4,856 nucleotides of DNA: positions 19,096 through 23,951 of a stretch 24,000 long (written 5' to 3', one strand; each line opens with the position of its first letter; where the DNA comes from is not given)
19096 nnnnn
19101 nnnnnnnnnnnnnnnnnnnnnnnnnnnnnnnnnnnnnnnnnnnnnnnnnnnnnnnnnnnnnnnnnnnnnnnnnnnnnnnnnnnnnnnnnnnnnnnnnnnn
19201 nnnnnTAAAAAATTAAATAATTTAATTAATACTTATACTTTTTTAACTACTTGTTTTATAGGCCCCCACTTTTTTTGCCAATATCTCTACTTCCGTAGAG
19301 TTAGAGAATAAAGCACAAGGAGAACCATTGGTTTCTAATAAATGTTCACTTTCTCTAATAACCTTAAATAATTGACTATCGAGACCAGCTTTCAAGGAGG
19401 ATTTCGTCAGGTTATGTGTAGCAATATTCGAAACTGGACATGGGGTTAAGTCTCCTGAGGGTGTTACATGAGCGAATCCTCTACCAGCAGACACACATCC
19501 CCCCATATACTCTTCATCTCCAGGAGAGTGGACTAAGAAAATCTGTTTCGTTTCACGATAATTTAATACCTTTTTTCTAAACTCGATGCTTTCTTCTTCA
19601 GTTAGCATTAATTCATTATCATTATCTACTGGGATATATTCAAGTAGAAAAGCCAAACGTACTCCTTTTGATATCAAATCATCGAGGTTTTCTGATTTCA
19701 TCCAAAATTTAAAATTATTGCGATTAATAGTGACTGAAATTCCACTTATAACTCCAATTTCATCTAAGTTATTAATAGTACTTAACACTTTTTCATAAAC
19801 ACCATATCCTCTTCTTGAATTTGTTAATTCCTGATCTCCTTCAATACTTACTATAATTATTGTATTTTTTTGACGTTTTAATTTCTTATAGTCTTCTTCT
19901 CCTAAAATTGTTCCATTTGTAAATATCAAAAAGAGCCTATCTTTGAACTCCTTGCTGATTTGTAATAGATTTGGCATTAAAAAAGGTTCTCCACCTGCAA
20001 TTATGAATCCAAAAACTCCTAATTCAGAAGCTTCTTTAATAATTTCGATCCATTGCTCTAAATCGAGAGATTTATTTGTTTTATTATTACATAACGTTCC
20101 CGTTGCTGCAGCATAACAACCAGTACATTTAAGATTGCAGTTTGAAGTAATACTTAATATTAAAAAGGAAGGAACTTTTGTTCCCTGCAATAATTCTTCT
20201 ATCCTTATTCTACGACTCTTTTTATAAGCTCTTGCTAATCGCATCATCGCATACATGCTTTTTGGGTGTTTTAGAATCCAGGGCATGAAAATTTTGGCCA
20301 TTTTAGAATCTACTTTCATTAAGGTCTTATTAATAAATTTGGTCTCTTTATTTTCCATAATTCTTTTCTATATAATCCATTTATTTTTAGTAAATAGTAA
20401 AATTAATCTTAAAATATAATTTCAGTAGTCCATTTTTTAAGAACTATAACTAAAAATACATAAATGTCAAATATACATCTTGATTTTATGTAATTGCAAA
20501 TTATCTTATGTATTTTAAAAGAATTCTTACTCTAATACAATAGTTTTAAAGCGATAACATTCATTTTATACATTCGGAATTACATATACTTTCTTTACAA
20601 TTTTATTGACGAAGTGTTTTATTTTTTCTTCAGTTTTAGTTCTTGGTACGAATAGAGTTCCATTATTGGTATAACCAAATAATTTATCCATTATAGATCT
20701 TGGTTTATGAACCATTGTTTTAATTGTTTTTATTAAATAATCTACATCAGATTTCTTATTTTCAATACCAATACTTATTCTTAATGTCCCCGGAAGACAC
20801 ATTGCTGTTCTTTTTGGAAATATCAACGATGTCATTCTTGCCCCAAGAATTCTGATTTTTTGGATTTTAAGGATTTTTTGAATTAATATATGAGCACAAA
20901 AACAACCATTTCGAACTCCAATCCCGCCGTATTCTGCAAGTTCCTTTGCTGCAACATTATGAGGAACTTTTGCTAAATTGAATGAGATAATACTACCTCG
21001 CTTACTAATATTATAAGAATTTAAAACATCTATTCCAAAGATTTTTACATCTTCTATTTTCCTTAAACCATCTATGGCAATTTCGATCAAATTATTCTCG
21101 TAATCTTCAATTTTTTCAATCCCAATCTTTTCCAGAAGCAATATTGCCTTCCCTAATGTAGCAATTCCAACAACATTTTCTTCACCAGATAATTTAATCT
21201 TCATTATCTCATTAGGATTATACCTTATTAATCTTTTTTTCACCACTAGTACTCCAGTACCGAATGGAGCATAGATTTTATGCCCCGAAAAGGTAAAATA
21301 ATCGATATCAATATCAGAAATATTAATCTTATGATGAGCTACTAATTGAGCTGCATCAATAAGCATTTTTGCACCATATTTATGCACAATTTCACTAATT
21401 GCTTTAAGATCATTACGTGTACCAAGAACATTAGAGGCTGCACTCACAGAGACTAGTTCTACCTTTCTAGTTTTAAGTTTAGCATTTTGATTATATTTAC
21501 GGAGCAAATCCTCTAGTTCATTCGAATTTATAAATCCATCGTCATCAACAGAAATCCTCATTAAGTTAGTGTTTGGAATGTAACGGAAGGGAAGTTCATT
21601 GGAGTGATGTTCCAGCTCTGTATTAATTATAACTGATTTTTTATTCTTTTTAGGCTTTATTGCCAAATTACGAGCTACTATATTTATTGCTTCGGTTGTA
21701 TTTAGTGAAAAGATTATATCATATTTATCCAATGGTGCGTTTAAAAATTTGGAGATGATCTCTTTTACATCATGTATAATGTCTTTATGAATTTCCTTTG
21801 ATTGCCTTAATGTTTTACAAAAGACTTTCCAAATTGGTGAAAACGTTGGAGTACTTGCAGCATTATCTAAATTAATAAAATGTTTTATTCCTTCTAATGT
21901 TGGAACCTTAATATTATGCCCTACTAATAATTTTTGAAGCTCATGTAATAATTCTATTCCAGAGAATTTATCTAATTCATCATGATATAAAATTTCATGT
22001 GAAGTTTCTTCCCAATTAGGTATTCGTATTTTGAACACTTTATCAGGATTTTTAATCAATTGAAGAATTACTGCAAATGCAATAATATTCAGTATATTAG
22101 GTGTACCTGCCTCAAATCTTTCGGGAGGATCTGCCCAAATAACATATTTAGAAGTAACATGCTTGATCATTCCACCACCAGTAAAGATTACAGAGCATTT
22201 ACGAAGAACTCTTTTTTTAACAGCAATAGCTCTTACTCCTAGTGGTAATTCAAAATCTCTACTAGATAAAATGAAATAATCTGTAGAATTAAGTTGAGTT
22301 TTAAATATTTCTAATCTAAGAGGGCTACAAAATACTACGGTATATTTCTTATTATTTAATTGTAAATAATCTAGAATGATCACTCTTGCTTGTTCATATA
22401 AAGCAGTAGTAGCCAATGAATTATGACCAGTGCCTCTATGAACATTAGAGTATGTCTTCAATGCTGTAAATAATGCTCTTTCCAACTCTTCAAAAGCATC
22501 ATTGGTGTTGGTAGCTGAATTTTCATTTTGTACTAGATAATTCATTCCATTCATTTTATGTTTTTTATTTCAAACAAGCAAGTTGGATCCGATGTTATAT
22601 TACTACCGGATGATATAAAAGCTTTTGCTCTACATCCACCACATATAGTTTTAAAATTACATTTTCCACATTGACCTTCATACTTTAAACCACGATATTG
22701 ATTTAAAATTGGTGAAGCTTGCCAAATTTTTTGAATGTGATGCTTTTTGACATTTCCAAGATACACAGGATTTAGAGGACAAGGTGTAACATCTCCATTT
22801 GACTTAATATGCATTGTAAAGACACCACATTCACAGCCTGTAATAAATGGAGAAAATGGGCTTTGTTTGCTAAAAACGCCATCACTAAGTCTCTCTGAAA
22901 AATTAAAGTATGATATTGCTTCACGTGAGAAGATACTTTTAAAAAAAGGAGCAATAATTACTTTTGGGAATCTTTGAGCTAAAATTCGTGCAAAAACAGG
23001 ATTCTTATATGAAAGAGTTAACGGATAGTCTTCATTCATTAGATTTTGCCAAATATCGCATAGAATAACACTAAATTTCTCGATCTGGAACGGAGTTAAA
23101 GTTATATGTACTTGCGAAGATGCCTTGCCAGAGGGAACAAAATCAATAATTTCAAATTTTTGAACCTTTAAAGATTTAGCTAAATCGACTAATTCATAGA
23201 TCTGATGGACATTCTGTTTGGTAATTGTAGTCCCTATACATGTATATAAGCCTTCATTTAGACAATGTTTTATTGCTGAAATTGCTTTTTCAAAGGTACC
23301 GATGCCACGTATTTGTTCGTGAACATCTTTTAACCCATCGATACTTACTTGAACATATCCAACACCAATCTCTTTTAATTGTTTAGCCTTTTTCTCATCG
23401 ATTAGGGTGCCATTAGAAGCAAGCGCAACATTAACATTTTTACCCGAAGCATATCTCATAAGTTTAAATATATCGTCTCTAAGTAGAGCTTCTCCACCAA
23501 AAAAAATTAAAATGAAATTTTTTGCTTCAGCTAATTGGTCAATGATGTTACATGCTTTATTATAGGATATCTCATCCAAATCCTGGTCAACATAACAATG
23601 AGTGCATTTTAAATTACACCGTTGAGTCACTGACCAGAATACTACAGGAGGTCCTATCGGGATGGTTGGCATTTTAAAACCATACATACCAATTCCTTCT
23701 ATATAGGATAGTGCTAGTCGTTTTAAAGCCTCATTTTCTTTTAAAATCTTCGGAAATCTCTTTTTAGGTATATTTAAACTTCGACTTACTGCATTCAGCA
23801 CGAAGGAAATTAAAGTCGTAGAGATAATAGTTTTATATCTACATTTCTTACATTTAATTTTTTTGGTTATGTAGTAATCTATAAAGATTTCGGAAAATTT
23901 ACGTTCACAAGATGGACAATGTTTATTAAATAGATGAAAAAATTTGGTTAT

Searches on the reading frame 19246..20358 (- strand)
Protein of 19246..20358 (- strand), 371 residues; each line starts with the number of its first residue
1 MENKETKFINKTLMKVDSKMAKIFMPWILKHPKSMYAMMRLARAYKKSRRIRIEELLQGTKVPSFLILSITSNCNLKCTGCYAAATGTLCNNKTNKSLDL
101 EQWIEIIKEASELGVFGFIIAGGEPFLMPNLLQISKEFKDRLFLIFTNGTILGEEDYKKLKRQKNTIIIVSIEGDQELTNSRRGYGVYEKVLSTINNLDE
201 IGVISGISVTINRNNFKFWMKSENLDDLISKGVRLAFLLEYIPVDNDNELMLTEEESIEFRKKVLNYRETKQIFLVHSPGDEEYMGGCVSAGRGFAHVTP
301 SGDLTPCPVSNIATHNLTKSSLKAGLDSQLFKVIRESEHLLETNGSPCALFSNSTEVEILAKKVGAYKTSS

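Call 6: search_protein_families(library=pfam, proteins=[window:19246-20358:-], max_evalue=0.01)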
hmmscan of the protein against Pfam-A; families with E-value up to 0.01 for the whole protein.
window:19246-20358:- (371 aa): 3 families
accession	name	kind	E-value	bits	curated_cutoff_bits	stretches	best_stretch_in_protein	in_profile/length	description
PF04055.27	Radical_SAM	-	3.8e-18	66.6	29.5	1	69-209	2-149/166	Radical SAM superfamily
PF13353.11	Fer4_12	-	2e-08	35.1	22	1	71-168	12-111/137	4Fe-4S single cluster domain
PF13186.11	SPASM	-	0.0047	17.6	21.5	0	288-337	1-55/67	Iron-sulfur cluster-binding domain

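Call 74: find_encoding_contigs(protein=window:19246-20358:-, flank=10000, max_places=2)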
Protein window:19246-20358:- (371 aa): 4 contigs read that carry it; 2 places shown.
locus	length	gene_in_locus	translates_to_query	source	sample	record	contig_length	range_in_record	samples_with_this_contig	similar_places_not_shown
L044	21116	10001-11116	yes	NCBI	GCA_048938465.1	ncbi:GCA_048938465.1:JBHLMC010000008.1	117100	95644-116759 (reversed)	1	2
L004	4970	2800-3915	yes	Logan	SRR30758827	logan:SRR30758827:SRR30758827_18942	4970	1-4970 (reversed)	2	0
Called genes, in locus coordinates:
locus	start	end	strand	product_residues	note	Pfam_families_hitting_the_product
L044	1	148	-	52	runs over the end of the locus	-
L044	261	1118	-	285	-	-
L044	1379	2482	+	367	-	PF02615:Ldh_2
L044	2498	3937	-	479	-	PF01545:Cation_efflux, PF16916:ZT_dimer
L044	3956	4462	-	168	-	PF04140:ICMT (weak), PF04191:PEMT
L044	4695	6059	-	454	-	PF01058:Oxidored_q6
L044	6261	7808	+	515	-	PF04055:Radical_SAM, PF13186:SPASM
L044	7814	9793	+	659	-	PF00266:Aminotran_5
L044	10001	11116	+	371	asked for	PF13353:Fer4_12, PF04055:Radical_SAM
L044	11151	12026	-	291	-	PF02567:PhzC-PhzF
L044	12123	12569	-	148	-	PF00258:Flavodoxin_1, PF12641:Flavodoxin_3, PF12724:Flavodoxin_5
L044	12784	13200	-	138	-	PF00583:Acetyltransf_1, PF13673:Acetyltransf_10, PF13508:Acetyltransf_7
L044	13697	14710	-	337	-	PF00294:PfkB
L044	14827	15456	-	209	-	PF03357:Snf7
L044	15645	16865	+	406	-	PF04212:MIT, PF05496:RuvB_N (faint), PF00004:AAA, PF17862:AAA_lid_3, PF09336:Vps4_C (weak)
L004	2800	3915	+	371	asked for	PF13353:Fer4_12, PF04055:Radical_SAM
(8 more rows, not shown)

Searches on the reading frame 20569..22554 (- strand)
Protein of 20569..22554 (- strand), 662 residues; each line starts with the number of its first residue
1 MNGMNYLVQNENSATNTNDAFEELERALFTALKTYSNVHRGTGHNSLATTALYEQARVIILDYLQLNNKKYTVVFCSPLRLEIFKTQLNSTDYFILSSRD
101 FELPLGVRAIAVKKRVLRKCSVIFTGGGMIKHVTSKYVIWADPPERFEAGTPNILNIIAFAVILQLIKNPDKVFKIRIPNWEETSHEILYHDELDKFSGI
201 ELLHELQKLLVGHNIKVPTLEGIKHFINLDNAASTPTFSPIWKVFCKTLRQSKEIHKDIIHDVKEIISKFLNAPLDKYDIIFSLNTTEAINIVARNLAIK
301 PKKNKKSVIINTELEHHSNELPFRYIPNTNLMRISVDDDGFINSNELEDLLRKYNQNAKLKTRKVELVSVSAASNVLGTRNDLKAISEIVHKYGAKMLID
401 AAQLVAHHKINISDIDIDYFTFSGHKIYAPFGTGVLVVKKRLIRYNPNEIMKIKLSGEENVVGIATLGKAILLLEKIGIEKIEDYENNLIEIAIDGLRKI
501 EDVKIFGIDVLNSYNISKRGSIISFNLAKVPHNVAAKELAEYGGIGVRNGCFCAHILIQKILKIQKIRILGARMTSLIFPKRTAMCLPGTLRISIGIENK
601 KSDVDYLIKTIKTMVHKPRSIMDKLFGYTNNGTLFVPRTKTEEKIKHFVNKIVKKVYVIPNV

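Call 6: search_protein_families(library=pfam, proteins=[window:20569-22554:-], max_evalue=0.01)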
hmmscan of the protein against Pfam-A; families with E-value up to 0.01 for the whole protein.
window:20569-22554:- (662 aa): 2 families
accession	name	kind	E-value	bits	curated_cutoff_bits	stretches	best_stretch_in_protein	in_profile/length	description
PF00266.25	Aminotran_5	-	2.2e-80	270.8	21.5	2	230-607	4-371/371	Aminotransferase class-V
PF01212.27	Beta_elim_lyase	-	5.2e-05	23.1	27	1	332-445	99-218/288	Beta-eliminating lyase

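Call 12: find_encoding_contigs(protein=window:20569-22554:-, flank=10000, max_places=3)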
Protein window:20569-22554:- (662 aa): 2 contigs read that carry it; 2 places shown.
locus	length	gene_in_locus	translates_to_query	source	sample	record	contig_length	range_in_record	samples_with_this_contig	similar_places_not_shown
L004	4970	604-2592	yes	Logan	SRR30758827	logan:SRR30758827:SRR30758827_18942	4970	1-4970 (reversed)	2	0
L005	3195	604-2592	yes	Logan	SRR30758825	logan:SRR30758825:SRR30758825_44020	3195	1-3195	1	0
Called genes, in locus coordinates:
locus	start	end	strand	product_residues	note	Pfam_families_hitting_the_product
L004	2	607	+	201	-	?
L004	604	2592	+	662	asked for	PF00266:Aminotran_5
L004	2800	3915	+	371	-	PF13353:Fer4_12, PF04055:Radical_SAM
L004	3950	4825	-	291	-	PF02567:PhzC-PhzF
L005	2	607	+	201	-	?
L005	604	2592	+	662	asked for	PF00266:Aminotran_5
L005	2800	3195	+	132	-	?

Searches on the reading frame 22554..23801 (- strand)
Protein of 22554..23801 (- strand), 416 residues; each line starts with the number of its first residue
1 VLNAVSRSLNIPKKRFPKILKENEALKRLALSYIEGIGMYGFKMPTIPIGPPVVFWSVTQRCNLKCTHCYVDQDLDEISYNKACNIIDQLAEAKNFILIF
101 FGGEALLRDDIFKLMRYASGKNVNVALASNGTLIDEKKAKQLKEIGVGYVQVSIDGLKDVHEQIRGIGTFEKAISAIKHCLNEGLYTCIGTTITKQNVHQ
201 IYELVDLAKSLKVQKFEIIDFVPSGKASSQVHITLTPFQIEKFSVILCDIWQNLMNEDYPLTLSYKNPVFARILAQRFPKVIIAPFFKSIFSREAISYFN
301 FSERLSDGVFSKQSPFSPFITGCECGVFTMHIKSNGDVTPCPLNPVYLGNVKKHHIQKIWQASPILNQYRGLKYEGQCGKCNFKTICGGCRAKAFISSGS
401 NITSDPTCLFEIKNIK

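Call 6: search_protein_families(library=pfam, proteins=[window:22554-23801:-], max_evalue=0.01)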
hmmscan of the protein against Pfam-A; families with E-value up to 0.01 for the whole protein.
window:22554-23801:- (416 aa): 3 families
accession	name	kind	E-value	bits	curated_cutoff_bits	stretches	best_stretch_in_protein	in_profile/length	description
PF04055.27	Radical_SAM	-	8.5e-24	85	29.5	1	57-208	2-166/166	Radical SAM superfamily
PF13186.11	SPASM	-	1.5e-10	41.6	21.5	1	323-382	1-67/67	Iron-sulfur cluster-binding domain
PF13353.11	Fer4_12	-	1.8e-05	25.5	22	1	58-157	11-116/137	4Fe-4S single cluster domain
